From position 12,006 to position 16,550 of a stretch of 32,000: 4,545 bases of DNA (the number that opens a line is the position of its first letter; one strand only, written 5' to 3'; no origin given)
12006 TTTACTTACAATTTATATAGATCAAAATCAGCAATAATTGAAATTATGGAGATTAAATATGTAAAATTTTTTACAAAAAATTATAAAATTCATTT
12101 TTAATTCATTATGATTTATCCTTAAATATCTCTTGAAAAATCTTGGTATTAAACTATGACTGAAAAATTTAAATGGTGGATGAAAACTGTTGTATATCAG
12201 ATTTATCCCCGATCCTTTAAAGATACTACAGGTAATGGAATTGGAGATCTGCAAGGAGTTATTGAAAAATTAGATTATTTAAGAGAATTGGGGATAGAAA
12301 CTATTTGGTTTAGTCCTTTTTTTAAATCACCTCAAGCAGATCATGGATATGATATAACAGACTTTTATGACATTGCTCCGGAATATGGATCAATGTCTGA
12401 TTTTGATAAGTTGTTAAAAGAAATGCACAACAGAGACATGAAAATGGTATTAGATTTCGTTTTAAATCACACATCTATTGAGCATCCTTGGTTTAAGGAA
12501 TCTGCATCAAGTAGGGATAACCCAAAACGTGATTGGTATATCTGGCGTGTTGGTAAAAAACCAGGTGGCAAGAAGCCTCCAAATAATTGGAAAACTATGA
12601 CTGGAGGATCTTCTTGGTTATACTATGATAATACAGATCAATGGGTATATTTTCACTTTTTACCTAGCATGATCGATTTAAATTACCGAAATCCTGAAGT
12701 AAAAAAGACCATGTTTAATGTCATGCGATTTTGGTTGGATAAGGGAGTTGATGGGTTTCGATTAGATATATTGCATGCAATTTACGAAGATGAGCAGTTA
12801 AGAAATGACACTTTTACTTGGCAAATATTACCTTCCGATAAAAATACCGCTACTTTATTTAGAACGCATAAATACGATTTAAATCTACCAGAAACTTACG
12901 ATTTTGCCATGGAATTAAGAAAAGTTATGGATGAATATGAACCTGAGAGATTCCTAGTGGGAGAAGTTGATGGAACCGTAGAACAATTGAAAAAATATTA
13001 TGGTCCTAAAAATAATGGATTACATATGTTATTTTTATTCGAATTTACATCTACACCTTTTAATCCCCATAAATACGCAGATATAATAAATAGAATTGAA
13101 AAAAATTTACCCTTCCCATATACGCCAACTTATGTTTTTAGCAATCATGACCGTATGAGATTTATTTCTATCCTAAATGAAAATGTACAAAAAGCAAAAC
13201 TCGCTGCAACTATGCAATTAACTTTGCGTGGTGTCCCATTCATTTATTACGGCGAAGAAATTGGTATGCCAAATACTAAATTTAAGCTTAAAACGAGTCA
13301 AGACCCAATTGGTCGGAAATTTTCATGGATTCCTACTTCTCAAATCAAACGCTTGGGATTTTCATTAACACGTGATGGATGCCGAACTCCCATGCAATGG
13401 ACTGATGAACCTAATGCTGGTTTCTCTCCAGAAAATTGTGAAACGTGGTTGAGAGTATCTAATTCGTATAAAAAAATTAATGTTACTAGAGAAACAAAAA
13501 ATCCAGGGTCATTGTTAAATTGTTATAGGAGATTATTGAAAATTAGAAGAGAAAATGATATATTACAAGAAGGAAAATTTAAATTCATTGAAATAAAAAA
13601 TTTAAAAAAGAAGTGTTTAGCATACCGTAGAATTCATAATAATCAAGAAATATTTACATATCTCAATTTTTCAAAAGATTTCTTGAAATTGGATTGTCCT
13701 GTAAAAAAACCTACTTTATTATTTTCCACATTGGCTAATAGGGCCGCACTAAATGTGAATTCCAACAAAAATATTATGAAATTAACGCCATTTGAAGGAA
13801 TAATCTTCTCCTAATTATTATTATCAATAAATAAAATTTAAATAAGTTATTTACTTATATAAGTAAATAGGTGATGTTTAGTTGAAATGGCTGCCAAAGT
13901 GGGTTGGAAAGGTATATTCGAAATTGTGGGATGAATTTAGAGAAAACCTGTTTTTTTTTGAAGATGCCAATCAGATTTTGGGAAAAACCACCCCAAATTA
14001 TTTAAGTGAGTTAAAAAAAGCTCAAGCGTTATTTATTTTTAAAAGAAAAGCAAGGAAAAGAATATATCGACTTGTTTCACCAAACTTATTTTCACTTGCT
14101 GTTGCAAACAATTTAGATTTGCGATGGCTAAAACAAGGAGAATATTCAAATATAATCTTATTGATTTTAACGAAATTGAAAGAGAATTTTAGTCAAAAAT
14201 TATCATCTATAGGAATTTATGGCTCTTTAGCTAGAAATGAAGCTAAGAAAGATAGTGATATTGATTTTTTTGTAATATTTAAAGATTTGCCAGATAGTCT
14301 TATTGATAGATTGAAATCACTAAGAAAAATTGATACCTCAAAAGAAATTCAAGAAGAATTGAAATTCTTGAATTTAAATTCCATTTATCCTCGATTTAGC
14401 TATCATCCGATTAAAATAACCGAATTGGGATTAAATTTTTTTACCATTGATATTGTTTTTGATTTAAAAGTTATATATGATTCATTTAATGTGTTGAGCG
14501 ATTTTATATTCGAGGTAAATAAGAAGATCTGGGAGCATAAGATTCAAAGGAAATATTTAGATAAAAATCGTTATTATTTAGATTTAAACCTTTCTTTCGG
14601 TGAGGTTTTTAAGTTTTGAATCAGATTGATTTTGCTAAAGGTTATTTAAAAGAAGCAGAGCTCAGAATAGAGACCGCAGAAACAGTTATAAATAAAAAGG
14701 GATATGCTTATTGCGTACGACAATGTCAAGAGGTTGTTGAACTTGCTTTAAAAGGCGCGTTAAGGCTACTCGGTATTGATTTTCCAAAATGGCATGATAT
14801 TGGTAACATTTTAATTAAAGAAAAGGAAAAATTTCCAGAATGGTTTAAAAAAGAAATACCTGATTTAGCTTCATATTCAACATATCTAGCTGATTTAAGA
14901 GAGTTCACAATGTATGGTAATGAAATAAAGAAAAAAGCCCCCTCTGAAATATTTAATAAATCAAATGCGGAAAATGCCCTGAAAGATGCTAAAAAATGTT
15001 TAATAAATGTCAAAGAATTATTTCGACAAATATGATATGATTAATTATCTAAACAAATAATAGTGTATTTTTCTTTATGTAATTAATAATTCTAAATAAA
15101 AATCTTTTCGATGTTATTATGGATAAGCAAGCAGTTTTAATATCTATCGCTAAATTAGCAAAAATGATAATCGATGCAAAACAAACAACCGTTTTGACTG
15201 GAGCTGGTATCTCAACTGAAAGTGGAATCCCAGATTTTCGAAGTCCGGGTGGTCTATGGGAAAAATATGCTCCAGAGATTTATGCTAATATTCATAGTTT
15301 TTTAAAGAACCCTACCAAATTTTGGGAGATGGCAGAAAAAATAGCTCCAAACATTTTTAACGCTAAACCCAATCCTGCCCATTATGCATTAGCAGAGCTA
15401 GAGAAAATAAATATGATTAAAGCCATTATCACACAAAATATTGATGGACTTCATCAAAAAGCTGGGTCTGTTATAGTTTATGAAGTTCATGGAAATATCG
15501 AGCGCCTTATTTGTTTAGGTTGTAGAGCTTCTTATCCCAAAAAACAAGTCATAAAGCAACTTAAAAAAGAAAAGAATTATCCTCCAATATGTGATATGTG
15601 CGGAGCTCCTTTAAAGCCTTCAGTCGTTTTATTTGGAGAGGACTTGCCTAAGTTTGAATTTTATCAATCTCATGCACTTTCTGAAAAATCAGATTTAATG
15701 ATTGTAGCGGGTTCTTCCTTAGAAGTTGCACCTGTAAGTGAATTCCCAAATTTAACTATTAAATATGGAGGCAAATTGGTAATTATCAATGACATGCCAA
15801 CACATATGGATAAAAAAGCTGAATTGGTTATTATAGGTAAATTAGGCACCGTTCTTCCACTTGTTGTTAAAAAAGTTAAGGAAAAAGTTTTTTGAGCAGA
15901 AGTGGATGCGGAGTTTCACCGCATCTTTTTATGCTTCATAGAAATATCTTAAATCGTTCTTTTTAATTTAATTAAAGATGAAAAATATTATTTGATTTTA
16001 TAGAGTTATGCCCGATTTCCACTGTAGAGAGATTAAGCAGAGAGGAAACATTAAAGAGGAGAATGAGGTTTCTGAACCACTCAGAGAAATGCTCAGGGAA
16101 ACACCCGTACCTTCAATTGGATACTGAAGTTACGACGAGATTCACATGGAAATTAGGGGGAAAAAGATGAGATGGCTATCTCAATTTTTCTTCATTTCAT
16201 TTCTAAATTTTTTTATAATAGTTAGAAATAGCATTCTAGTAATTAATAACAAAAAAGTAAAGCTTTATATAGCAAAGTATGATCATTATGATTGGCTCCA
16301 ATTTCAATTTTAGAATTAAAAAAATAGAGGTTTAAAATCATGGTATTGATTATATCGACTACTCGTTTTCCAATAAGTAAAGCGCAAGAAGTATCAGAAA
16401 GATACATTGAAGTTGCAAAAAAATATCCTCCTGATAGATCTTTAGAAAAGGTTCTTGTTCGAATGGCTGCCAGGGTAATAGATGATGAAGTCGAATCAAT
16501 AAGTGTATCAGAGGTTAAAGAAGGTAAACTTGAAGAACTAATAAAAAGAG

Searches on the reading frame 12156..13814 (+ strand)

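Call 33: search_protein_families(library=pfam, proteins=[window:12156-13814:+], max_evalue=0.01)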
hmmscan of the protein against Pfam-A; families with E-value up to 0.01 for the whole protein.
window:12156-13814:+ (552 aa): 4 families
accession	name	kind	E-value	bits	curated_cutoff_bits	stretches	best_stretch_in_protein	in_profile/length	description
PF00128.31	Alpha-amylase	-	2e-135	453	22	1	15-473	1-446/446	Alpha amylase, catalytic domain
PF14701.12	hDGE_amylase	-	0.00015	21.5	27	1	29-116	18-113/439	Glycogen debranching enzyme, glucanotransferase domain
PF11941.14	DUF3459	-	0.00022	22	22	1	456-529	1-74/90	Domain of unknown function (DUF3459)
PF16657.11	Malt_amylase_C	-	0.00032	21.2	27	1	473-523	1-52/75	Maltogenic Amylase, C-terminal domain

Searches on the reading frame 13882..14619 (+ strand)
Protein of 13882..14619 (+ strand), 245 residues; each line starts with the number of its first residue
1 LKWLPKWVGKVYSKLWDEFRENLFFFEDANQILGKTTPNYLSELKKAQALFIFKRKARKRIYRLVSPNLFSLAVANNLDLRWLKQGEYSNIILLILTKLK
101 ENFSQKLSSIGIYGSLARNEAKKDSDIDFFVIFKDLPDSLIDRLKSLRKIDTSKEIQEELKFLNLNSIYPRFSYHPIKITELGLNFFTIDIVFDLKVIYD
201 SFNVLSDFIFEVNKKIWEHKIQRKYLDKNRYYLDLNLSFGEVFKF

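Call 33: search_protein_families(library=pfam, proteins=[window:13882-14619:+], max_evalue=0.01)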
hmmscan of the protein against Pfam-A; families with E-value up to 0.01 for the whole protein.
window:13882-14619:+ (245 aa): 2 families
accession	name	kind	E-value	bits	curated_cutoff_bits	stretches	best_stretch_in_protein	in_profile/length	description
PF18765.7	Polbeta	-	5.9e-10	39.6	26.9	1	99-178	3-82/93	Polymerase beta, Nucleotidyltransferase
PF01909.29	NTP_transf_2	-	8.9e-10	39.3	21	1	96-161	5-63/93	Nucleotidyltransferase domain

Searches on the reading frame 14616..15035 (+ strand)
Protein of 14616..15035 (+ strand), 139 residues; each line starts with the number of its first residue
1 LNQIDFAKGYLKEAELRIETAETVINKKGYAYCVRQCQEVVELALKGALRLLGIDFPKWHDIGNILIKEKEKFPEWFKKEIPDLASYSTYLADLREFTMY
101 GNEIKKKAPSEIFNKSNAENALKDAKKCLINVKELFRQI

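Call 33: search_protein_families(library=pfam, proteins=[window:14616-15035:+], max_evalue=0.01)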
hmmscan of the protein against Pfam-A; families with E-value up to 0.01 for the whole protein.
window:14616-15035:+ (139 aa): 1 family
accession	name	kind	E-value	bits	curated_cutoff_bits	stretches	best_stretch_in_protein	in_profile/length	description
PF05168.19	HEPN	-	7e-17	62.1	22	1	9-129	3-111/117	HEPN domain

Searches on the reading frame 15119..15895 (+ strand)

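Call 33: search_protein_families(library=pfam, proteins=[window:15119-15895:+], max_evalue=0.01)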
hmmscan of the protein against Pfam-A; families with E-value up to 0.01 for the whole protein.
window:15119-15895:+ (258 aa): 2 families
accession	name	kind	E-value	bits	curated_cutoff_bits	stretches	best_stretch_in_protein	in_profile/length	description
PF02146.23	SIR2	-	3.3e-50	171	24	1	28-205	1-180/180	Sir2 family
PF00205.28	TPP_enzyme_M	-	0.00019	21.6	30.4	0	183-246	70-134/137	Thiamine pyrophosphate enzyme, central domain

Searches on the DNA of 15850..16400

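Call 5: search_rna_families(source=window, start=15850, end=16400, threshold=evalue, max_evalue=10, show_alignments=3)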
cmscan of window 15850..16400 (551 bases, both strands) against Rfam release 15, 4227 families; matches with E-value up to 10: 6.
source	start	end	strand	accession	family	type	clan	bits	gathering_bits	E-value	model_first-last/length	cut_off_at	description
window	15967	16048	+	RF00213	snoR38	Gene; snRNA; snoRNA; CD-box;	-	21.4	45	0.77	1-91/91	no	Small nucleolar RNA R38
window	15969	16035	+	RF00606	SNORD93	Gene; snRNA; snoRNA; CD-box;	-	21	60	0.29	1-74/74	no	Small nucleolar RNA SNORD93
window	15882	15932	+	RF02451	ncr1241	Gene; sRNA;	-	15.9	60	5.7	1-63/63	no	Bacillus sRNA ncr1241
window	16159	16213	+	RF00279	SNORD45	Gene; snRNA; snoRNA; CD-box;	-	15.6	42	4.7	1-72/72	no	Small nucleolar RNA SNORD45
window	15892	15950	-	RF02183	ST7-OT3_1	Gene; lncRNA;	-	15.3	50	7.5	1-79/79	no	ST7 overlapping transcript 3 conserved region 1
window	16275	16400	-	RF01264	snR83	Gene; snRNA; snoRNA; HACA-box;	CL00023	13.1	75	1.5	175-308/308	5'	Small nucleolar RNA snR83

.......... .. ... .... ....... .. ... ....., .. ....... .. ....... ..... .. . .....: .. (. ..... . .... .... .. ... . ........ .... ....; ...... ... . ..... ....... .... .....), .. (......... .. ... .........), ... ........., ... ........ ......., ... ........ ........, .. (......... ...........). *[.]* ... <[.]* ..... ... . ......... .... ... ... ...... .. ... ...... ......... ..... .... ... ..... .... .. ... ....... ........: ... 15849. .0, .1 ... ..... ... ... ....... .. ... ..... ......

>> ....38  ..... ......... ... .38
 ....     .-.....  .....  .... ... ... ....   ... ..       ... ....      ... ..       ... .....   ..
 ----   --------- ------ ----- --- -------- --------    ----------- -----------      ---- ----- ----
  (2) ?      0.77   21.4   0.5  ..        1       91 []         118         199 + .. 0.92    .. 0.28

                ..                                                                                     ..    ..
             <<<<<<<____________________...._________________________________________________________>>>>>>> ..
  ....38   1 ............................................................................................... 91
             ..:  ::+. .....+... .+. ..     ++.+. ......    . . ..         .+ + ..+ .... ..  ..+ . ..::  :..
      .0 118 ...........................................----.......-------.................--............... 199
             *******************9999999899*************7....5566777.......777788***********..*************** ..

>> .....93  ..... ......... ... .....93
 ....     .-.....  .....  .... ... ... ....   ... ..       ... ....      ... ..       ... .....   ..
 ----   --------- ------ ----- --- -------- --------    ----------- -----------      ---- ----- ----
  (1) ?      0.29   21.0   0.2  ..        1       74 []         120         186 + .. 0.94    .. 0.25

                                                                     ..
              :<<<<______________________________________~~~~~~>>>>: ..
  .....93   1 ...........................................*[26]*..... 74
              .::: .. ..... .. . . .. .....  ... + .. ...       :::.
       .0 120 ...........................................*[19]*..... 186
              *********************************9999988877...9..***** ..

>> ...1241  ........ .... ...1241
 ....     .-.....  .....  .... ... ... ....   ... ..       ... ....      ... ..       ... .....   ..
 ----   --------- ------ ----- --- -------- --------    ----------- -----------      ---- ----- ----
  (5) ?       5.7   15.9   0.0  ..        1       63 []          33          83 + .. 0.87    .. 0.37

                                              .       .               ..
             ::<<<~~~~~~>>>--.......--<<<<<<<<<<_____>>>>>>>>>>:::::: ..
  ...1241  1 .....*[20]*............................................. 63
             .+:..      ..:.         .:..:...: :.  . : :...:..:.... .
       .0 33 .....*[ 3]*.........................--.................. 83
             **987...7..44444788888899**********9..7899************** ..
